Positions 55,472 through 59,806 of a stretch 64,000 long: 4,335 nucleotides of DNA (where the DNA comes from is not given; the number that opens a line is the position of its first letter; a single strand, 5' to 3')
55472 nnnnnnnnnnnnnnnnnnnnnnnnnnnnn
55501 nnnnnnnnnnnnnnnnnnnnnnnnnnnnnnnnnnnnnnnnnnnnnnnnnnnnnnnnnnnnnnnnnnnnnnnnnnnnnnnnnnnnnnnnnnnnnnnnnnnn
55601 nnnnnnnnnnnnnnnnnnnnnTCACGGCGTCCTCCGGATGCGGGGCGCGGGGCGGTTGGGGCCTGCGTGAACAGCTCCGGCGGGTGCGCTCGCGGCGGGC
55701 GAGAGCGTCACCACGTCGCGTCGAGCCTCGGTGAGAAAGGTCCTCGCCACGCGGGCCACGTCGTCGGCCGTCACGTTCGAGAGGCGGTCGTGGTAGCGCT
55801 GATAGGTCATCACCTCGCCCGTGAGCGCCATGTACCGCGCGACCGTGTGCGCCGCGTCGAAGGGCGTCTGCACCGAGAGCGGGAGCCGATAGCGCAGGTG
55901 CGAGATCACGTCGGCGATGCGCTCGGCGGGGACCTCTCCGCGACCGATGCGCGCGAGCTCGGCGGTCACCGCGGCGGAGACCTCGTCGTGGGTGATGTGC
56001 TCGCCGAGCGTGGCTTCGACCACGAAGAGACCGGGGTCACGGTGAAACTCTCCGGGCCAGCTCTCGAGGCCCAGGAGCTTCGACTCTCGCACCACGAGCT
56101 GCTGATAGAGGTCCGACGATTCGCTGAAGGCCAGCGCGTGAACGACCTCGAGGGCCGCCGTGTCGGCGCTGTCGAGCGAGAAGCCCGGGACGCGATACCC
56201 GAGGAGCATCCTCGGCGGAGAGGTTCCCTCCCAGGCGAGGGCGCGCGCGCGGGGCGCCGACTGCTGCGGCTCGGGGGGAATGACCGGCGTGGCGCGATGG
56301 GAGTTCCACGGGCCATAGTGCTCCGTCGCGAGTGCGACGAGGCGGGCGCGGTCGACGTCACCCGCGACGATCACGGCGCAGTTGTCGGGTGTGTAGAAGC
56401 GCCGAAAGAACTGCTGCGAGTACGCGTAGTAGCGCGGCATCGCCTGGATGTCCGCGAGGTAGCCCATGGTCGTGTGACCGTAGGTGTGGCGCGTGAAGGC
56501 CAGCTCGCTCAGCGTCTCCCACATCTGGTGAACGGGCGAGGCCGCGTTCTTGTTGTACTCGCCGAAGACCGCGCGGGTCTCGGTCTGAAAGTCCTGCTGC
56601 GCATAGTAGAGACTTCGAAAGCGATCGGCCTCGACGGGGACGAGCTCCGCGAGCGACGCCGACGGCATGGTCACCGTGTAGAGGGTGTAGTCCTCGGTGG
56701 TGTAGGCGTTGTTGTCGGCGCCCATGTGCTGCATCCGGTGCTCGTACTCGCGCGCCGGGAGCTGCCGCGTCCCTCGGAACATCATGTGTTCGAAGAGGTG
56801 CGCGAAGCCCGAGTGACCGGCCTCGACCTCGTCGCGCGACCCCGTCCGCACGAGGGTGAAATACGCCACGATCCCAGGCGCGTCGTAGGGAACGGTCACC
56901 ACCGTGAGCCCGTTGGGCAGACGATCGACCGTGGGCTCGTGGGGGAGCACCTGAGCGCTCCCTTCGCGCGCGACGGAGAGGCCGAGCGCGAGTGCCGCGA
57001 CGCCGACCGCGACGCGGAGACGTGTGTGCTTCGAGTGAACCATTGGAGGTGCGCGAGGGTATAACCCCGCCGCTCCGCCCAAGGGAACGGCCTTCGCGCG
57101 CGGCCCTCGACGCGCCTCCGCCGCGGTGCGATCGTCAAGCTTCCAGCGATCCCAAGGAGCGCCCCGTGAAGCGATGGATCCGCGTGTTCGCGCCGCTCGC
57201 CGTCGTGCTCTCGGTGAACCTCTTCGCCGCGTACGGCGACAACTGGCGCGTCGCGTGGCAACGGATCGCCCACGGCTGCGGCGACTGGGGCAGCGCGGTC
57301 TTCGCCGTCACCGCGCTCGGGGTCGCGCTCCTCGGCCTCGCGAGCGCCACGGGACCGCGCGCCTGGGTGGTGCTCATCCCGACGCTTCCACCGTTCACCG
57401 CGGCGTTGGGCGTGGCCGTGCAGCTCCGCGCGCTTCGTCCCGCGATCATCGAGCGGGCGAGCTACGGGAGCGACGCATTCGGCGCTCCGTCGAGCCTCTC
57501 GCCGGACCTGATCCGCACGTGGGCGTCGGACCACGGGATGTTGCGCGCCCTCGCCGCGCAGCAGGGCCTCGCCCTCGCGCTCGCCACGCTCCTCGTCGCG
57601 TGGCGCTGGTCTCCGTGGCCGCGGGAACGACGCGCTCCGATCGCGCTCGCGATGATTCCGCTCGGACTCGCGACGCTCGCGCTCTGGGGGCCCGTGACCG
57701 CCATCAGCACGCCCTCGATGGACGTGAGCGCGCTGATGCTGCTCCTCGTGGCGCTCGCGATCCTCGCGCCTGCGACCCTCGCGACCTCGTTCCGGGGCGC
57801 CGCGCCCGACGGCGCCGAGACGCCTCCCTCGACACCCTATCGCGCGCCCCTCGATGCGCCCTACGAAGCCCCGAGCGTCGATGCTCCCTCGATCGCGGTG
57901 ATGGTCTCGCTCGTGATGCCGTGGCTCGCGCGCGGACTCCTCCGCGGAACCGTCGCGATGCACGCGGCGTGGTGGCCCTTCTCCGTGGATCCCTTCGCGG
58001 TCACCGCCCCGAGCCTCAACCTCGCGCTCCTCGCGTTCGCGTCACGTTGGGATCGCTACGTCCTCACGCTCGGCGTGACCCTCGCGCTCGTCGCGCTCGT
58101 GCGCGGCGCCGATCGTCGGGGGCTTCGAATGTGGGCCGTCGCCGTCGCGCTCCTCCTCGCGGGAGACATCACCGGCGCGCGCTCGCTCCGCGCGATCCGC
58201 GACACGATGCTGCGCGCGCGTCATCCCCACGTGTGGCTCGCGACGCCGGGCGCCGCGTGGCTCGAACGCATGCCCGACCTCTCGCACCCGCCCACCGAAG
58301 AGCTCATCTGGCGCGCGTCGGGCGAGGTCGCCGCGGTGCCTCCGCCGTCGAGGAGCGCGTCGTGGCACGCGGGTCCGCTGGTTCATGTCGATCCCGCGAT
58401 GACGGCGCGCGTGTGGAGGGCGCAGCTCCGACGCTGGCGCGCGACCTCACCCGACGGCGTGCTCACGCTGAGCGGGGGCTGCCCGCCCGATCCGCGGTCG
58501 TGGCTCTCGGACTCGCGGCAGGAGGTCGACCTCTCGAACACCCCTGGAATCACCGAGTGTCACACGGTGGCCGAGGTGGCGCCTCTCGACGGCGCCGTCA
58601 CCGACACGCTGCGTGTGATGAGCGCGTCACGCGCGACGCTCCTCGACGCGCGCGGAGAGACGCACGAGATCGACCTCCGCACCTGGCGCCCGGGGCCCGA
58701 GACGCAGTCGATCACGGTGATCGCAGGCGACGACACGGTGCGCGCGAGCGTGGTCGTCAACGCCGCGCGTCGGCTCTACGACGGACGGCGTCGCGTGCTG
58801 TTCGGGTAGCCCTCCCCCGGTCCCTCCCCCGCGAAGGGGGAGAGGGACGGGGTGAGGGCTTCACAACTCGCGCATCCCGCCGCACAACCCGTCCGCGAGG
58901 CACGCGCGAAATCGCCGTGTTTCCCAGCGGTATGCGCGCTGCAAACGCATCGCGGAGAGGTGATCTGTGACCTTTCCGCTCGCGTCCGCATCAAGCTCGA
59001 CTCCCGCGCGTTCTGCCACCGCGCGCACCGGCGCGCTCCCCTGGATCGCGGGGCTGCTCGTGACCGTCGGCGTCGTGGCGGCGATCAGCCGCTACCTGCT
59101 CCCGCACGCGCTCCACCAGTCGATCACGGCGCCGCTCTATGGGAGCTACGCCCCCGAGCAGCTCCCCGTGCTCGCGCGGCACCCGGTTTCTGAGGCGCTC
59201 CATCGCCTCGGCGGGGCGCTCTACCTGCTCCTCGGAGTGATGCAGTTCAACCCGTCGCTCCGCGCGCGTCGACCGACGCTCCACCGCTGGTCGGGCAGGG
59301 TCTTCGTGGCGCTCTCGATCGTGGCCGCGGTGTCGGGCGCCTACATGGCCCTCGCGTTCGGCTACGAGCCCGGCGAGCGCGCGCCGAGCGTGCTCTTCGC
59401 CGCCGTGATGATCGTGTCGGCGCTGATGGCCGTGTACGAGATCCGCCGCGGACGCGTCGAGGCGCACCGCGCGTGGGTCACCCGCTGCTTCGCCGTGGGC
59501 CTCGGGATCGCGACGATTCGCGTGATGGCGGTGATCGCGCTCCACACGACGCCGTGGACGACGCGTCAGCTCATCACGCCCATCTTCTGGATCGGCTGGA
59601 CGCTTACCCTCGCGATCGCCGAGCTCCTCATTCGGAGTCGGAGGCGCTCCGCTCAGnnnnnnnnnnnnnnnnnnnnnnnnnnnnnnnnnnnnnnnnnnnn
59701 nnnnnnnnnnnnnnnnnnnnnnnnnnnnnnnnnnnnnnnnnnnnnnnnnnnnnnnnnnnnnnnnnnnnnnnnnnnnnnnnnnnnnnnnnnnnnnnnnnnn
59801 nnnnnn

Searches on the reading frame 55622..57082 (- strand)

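Call 41: search_protein_families(library=pfam, proteins=[window:55622-57082:-], max_evalue=0.001)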
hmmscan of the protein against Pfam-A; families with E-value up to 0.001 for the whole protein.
window:55622-57082:- (486 aa): 2 families
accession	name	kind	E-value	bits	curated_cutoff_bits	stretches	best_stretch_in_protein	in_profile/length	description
PF05193.26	Peptidase_M16_C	-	6.3e-20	72.2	23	1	223-393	8-178/181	Peptidase M16 inactive domain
PF00675.25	Peptidase_M16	-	3.4e-19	69.7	22.3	1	77-207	18-147/149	Insulinase (Peptidase family M16)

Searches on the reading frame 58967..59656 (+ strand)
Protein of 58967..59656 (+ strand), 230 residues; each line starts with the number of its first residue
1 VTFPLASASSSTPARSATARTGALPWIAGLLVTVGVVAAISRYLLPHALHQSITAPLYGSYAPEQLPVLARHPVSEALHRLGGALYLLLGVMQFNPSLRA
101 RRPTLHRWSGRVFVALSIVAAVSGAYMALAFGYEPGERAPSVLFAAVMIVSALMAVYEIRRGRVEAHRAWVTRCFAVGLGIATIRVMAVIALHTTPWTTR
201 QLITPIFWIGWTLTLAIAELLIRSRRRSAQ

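Call 41: search_protein_families(library=pfam, proteins=[window:58967-59656:+], max_evalue=0.001)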
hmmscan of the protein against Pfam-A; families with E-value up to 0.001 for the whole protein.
window:58967-59656:+ (230 aa): 1 family
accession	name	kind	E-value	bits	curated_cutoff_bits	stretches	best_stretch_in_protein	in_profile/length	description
PF10067.14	DUF2306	-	3.3e-26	92.6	31.6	1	77-222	2-147/147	Predicted membrane protein (DUF2306)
